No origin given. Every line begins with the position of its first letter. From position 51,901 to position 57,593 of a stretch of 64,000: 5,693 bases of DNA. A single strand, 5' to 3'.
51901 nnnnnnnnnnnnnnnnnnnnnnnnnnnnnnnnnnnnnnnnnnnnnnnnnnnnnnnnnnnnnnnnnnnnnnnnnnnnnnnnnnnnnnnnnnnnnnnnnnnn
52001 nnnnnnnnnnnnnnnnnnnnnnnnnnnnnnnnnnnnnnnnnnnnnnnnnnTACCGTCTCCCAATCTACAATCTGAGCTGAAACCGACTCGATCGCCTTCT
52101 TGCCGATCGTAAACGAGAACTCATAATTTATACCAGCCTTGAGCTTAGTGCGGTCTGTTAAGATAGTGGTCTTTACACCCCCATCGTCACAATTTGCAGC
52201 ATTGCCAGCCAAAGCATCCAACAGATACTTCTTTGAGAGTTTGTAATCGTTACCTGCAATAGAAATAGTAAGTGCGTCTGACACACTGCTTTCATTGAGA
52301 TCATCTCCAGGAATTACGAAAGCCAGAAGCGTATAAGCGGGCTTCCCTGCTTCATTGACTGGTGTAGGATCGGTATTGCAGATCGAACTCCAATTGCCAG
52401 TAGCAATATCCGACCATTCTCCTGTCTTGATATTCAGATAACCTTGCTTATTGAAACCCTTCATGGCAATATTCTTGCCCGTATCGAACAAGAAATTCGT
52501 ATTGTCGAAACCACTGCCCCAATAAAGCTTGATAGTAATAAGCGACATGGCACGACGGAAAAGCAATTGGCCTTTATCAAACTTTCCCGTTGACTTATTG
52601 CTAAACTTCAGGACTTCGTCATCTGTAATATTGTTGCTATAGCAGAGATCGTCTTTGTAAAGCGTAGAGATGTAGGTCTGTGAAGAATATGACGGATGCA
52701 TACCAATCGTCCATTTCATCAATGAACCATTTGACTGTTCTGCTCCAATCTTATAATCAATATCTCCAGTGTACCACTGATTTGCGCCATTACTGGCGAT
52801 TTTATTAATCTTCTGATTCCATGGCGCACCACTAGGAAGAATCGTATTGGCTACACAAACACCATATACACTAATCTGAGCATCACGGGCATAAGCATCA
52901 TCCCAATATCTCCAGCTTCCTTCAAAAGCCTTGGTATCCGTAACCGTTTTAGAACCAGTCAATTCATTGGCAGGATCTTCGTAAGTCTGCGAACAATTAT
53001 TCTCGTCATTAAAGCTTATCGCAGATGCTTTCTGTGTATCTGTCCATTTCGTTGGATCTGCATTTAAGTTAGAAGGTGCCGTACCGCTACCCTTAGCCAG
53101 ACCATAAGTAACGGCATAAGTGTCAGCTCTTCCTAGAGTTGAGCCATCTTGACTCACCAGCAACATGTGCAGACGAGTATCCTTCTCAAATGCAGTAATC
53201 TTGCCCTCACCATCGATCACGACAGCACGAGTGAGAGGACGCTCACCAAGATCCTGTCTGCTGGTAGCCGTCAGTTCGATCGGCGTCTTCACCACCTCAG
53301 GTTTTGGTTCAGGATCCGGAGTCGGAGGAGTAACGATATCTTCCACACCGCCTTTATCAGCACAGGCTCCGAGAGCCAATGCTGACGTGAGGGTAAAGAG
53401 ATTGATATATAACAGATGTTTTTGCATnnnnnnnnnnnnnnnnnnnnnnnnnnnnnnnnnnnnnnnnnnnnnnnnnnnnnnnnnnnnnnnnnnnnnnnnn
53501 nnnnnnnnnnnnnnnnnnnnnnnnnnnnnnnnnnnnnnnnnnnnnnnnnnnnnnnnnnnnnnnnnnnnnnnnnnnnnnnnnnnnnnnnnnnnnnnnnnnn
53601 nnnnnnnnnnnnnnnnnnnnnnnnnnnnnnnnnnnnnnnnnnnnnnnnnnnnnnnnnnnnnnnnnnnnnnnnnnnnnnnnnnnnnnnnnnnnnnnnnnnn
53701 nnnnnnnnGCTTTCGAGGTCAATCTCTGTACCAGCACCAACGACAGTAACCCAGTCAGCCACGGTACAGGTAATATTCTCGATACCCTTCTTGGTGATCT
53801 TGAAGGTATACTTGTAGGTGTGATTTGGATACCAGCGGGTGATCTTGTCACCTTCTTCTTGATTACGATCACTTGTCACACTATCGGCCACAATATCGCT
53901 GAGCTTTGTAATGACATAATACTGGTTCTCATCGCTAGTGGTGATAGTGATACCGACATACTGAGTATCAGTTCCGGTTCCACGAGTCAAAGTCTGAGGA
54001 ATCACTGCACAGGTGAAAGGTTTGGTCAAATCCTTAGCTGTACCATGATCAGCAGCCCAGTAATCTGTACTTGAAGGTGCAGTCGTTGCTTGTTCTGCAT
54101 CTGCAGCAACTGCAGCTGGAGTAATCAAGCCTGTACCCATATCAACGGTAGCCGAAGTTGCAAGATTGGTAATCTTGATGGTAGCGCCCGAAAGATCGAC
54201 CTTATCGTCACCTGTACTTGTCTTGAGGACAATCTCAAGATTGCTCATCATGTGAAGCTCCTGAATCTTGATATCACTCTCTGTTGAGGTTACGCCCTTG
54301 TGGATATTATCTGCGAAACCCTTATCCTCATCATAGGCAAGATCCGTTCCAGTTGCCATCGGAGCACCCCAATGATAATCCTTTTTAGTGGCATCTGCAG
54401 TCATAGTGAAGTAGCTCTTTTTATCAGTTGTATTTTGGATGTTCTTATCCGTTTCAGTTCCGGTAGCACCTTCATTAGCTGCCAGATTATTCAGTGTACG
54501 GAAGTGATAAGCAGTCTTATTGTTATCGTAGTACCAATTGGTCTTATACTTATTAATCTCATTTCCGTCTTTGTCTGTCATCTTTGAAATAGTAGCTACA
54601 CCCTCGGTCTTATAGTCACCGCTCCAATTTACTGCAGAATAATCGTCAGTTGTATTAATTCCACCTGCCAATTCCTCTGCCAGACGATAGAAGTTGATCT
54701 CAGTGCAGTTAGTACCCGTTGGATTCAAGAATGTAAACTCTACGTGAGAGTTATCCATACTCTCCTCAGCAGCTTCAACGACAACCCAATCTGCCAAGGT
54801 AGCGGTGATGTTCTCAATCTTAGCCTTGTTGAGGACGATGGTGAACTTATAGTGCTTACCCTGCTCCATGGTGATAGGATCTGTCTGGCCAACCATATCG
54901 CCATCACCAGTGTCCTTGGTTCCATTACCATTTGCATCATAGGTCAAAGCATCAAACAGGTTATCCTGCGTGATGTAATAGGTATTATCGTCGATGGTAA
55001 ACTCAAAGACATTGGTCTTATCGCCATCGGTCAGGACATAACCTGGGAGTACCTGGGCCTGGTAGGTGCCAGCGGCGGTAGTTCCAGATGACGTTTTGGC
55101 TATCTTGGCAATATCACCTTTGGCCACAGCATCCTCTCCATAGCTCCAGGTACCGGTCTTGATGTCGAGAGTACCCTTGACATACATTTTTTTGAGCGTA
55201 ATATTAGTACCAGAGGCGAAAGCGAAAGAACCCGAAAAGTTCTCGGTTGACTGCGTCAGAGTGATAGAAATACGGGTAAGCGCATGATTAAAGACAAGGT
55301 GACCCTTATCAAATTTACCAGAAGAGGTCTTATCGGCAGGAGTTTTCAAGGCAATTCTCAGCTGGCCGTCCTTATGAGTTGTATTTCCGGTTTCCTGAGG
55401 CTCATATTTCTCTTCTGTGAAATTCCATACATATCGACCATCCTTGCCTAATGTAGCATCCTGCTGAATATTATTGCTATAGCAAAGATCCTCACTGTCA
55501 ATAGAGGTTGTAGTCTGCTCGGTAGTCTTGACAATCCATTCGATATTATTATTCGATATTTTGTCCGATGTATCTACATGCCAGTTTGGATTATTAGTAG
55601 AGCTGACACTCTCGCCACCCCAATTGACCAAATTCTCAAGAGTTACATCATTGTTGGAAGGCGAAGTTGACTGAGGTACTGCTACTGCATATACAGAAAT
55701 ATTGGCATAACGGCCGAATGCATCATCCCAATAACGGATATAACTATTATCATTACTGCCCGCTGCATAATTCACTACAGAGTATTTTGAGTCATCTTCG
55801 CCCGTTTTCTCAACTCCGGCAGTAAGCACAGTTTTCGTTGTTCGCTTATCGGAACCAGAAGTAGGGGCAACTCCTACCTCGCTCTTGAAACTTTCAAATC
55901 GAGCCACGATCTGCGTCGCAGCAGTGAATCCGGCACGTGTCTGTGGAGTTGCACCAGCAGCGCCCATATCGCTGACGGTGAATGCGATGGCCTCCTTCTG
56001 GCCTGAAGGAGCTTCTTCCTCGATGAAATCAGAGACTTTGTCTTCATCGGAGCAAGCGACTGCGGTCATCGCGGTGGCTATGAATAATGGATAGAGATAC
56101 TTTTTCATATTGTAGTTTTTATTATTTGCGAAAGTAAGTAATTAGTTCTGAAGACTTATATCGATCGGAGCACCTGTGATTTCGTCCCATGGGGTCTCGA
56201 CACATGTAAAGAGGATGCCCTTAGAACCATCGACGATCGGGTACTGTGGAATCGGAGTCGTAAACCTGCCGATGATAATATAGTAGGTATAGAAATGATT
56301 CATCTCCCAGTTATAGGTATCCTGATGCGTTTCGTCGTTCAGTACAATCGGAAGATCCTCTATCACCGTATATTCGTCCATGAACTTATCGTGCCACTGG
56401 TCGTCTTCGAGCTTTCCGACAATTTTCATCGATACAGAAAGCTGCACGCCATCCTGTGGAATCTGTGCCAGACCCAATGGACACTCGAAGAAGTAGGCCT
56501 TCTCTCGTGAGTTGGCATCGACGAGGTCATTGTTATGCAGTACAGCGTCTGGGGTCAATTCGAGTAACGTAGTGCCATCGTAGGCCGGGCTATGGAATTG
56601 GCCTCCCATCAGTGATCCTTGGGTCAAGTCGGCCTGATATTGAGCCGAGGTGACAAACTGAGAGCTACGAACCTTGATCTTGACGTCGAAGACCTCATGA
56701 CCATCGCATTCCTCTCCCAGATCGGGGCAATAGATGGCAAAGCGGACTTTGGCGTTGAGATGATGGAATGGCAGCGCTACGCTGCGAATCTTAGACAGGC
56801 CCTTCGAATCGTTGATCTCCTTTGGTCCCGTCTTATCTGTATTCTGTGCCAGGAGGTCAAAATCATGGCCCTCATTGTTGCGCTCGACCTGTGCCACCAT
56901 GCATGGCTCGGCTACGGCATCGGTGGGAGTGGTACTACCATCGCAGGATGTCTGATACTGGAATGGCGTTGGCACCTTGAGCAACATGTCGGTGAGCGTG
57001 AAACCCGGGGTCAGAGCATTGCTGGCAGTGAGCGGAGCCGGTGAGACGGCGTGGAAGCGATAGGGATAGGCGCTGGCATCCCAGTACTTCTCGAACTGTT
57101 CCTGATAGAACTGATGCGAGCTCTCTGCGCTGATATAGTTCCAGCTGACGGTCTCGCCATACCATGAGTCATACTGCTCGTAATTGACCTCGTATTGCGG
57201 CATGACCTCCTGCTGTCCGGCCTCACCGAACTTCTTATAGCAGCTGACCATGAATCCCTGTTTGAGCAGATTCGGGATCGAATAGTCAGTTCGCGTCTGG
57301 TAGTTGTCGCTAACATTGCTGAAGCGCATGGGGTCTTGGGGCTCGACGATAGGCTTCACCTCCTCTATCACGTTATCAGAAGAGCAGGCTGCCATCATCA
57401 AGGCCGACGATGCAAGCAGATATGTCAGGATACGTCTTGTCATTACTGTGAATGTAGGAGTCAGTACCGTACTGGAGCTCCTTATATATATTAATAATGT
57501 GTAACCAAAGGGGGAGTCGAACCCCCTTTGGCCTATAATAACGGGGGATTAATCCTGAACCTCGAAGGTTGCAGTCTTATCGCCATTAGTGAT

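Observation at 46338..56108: Four consecutive paralogs each contain two complete pilin-like modules in one polypeptide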

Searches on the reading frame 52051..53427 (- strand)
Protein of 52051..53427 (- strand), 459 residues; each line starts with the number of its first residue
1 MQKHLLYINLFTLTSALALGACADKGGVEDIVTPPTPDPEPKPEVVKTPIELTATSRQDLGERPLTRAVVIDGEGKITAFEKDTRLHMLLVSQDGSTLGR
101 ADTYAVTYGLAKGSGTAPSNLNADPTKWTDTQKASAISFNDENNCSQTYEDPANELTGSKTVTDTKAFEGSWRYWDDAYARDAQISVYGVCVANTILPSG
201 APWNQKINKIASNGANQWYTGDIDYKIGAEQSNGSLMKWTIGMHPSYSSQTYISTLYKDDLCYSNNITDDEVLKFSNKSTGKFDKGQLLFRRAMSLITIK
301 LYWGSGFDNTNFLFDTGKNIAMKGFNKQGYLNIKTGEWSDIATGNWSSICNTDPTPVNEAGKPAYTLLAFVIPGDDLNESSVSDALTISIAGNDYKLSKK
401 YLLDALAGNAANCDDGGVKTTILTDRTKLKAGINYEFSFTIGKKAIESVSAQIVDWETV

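Call 75: search_protein_families(library=pfam, proteins=[window:52051-53427:-], max_evalue=0.01)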
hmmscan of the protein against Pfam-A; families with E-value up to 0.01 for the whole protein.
window:52051-53427:- (459 aa): 1 family
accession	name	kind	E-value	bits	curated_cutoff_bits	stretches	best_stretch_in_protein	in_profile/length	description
PF13149.12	Mfa_like_1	-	7.1e-11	43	27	1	287-456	114-246/246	Fimbrillin-like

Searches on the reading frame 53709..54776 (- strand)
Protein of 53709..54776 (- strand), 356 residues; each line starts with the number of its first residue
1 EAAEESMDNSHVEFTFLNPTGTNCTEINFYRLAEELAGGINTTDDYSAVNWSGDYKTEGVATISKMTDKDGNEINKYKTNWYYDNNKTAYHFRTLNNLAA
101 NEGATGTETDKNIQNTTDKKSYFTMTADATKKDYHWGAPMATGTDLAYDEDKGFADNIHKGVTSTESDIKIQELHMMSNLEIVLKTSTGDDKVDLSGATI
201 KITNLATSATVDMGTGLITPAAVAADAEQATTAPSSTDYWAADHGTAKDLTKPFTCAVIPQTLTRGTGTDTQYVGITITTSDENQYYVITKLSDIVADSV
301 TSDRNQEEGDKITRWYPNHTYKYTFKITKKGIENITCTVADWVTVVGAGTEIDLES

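Call 75: search_protein_families(library=pfam, proteins=[window:53709-54776:-], max_evalue=0.01)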
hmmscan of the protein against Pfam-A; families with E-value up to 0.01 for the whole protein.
window:53709-54776:- (356 aa): 1 family
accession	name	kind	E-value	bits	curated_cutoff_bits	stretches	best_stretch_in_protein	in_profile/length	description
PF13149.12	Mfa_like_1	-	3.7e-11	44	27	1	79-342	51-246/246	Fimbrillin-like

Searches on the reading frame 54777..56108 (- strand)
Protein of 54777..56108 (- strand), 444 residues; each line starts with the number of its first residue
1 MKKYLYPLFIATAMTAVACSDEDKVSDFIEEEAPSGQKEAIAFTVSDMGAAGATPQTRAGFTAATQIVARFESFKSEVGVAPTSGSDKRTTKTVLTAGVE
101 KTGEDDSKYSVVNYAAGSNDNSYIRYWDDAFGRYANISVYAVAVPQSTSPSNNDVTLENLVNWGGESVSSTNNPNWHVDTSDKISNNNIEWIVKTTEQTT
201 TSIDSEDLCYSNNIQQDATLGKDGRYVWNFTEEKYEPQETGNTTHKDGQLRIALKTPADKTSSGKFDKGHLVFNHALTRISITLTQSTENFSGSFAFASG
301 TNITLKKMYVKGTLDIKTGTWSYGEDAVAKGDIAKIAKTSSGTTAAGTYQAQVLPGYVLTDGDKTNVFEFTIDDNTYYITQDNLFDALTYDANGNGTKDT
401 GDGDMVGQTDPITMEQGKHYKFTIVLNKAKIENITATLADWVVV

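Call 75: search_protein_families(library=pfam, proteins=[window:54777-56108:-], max_evalue=0.01)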
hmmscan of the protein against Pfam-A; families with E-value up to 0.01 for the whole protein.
window:54777-56108:- (444 aa): 1 family
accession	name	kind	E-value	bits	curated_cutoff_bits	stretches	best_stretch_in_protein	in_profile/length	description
PF13149.12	Mfa_like_1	-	3.1e-15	57.3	27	1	253-441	101-246/246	Fimbrillin-like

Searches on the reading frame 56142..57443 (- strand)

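Call 3: search_protein_families(library=pfam, proteins=[window:56142-57443:-], max_evalue=1)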
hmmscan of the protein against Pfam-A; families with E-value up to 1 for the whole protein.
window:56142-57443:- (433 aa): 1 family
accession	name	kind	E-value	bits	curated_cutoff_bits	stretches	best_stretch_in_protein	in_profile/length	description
PF13149.12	Mfa_like_1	-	0.00013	22.5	27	1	95-276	31-162/246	Fimbrillin-like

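Call 49: search_protein_families(library=ncbifam, proteins=[window:56142-57443:-], max_evalue=0.01)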
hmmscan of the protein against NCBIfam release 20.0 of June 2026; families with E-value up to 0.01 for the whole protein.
window:56142-57443:- (433 aa): 0 families
